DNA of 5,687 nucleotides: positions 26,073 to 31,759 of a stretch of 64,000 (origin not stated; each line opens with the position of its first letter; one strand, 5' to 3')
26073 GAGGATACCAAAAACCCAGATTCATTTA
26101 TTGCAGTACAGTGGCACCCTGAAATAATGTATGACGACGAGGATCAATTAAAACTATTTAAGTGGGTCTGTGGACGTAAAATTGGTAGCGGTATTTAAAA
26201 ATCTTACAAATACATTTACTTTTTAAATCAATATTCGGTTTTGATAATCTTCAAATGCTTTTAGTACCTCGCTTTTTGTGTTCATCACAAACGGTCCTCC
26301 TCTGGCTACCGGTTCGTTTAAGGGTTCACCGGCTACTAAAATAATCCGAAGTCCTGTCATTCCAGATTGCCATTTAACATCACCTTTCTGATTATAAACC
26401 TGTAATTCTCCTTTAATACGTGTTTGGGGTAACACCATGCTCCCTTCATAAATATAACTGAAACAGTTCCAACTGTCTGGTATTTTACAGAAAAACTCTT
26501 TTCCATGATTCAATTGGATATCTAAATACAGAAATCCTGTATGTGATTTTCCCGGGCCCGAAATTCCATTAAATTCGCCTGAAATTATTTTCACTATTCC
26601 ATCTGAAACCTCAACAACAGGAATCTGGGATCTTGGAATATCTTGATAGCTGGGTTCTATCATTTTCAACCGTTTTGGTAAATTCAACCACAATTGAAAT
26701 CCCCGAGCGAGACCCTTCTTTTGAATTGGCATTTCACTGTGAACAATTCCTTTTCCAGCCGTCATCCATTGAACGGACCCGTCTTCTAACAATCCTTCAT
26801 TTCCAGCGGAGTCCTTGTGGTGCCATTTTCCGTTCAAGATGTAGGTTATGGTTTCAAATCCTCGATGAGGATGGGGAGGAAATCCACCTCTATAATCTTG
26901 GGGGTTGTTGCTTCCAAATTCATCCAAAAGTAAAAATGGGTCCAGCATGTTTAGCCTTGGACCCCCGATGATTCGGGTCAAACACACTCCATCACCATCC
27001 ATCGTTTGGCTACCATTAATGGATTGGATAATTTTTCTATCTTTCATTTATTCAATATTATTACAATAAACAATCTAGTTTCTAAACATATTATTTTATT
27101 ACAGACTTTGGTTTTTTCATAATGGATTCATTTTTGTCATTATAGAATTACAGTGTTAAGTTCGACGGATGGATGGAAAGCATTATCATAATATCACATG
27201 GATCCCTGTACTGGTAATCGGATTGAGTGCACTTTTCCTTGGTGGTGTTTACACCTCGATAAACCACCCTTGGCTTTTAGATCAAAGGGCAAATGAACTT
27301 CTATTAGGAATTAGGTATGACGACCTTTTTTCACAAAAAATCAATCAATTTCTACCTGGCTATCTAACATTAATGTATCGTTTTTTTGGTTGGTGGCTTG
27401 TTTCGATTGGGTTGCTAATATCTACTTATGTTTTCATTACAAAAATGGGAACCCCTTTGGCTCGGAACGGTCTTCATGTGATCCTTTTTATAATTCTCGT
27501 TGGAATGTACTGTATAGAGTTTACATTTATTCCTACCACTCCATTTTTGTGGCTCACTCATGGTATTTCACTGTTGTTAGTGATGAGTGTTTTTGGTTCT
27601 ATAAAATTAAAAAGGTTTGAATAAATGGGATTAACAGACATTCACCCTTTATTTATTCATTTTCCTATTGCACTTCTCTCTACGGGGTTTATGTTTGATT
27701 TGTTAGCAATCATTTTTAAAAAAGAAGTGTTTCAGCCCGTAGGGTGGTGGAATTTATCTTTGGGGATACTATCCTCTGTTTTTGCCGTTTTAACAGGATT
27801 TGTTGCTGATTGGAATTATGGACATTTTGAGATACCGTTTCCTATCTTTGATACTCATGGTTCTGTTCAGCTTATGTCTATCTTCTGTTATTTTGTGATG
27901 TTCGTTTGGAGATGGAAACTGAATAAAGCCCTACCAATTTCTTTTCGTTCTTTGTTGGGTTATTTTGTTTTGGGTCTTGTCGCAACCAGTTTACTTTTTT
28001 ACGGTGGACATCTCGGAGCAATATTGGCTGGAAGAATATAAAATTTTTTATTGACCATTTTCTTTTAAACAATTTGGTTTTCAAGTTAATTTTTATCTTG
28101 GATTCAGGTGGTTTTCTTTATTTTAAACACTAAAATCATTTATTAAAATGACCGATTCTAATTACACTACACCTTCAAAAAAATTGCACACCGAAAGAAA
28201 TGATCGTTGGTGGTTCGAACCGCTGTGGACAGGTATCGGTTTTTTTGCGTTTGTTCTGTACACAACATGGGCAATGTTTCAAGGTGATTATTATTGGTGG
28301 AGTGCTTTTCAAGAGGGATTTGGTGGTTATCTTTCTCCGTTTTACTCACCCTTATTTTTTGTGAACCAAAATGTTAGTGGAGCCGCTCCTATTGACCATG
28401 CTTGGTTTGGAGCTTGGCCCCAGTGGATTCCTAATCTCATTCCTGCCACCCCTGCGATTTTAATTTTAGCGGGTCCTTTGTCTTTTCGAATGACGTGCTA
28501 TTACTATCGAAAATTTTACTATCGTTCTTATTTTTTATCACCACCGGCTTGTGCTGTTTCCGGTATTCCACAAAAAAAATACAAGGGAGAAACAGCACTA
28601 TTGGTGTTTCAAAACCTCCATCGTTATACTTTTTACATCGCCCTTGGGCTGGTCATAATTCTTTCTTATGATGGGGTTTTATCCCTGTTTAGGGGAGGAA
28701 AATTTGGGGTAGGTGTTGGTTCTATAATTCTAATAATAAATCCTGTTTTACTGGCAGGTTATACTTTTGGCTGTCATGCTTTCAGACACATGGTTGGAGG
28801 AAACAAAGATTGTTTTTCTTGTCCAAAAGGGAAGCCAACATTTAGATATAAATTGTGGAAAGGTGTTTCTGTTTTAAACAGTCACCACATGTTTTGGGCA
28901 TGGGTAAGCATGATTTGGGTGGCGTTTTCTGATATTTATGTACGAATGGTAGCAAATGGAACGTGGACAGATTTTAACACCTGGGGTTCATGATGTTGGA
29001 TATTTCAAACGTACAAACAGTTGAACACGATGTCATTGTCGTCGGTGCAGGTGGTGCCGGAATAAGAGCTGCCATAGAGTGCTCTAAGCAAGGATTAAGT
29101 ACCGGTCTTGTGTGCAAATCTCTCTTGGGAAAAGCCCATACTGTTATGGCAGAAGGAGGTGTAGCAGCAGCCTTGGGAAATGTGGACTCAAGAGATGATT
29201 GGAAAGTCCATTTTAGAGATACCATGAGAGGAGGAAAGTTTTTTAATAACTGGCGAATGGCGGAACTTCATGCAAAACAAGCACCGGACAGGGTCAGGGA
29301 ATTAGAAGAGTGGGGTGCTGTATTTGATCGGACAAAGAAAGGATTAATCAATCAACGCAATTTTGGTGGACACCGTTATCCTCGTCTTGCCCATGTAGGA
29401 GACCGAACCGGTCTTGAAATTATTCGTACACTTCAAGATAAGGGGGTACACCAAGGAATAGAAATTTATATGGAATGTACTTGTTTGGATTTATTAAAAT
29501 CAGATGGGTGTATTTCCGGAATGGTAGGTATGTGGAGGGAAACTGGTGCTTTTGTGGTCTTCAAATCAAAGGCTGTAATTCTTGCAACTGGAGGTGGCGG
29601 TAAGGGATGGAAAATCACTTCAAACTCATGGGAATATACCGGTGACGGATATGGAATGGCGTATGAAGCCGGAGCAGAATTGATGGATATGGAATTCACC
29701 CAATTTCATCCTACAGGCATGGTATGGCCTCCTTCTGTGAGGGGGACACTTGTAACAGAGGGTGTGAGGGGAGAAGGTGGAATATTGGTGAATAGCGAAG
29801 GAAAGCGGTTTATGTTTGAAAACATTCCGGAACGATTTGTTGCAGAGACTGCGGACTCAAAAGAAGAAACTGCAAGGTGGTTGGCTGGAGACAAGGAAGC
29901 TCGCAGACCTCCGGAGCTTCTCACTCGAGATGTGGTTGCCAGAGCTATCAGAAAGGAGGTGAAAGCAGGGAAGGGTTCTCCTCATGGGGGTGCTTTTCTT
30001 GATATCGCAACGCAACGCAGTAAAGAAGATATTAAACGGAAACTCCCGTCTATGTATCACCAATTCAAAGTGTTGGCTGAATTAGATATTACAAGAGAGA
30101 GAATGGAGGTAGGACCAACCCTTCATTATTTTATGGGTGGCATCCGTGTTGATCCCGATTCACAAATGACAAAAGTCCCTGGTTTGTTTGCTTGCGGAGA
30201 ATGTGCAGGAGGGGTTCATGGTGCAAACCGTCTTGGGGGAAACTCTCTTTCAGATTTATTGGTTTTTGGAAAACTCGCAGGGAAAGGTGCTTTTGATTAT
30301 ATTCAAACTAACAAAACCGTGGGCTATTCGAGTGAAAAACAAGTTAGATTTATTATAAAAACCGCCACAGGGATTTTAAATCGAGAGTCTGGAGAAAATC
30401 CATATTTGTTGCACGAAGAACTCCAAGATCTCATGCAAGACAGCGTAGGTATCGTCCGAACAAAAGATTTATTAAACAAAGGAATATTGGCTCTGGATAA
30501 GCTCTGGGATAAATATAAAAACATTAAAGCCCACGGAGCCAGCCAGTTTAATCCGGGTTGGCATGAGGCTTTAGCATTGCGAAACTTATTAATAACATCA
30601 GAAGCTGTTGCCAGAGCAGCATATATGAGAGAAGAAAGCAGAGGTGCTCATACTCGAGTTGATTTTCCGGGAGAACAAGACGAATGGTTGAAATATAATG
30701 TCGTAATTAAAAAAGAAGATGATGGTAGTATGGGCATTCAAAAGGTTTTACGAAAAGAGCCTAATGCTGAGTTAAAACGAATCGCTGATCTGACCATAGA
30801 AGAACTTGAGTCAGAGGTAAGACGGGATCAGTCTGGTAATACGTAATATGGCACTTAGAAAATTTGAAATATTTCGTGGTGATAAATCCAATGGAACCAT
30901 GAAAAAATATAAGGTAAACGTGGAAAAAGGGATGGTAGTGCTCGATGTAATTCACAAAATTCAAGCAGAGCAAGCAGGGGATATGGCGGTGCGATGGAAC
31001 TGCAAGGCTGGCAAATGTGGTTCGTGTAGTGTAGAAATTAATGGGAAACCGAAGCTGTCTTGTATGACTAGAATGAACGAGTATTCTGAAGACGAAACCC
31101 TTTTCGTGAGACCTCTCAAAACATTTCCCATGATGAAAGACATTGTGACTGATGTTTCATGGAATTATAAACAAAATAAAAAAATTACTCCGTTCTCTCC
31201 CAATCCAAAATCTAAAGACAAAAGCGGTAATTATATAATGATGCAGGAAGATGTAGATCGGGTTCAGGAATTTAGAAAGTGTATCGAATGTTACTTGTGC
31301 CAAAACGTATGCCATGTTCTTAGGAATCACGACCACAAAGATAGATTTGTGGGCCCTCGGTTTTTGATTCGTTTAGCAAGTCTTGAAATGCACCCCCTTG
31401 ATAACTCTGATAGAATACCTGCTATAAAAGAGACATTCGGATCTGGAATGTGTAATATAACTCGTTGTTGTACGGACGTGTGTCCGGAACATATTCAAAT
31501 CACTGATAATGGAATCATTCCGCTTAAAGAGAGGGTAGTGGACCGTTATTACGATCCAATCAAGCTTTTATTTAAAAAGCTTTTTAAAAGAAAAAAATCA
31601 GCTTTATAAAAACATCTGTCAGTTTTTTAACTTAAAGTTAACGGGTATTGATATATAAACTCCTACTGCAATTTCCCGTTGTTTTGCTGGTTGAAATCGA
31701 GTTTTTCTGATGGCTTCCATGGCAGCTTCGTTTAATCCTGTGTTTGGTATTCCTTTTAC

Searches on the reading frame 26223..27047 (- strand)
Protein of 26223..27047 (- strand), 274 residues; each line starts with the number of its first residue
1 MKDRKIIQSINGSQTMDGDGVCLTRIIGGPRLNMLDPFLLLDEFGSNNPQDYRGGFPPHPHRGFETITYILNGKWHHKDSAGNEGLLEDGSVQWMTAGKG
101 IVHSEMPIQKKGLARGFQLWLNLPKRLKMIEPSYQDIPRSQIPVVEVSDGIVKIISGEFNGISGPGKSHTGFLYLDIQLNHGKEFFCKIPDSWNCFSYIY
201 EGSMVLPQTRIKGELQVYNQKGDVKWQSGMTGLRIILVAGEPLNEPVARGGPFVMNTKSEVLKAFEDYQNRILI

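Call 10: search_protein_families(library=pfam, proteins=[window:26223-27047:-], max_evalue=0.00001)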
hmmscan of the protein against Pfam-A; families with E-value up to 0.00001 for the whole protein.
window:26223-27047:- (274 aa): 2 families
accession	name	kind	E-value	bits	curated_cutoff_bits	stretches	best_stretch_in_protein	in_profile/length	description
PF02678.22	Pirin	-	2.6e-34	117.9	26.1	1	25-121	6-108/108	Pirin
PF05726.19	Pirin_C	-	1.1e-24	87.2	27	1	174-270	1-99/103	Pirin C-terminal cupin domain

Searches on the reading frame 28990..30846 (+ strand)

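Call 10: search_protein_families(library=pfam, proteins=[window:28990-30846:+], max_evalue=0.00001)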
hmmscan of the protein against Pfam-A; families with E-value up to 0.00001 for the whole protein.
window:28990-30846:+ (618 aa): 5 families
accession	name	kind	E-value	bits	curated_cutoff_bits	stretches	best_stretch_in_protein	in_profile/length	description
PF00890.30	FAD_binding_2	-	3e-90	303.8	20.4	1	14-420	1-414/414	FAD binding domain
PF02910.25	Succ_DH_flav_C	-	8.8e-28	97.3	20.8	1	475-585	1-113/130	Fumarate reductase flavoprotein C-term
PF03486.20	HI0933_like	-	6.3e-08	32.8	50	0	141-432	108-243/244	HI0933-like protein Rossmann domain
PF07992.20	Pyr_redox_2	-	2.1e-07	31.1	26.1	0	13-143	1-58/291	Pyridine nucleotide-disulphide oxidoreductase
PF01266.30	DAO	-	2.7e-07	30.9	27.9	0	14-183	1-186/353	FAD dependent oxidoreductase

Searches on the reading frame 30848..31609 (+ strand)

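Call 10: search_protein_families(library=pfam, proteins=[window:30848-31609:+], max_evalue=0.00001)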
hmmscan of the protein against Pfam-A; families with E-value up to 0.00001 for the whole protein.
window:30848-31609:+ (253 aa): 2 families
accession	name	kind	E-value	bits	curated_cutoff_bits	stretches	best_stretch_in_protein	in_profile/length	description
PF13085.11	Fer2_3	-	1.7e-25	89.5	27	1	6-104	2-103/107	2Fe-2S iron-sulfur cluster binding domain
PF13183.11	Fer4_8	-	6.6e-08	33.4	27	1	142-216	2-68/68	4Fe-4S dicluster domain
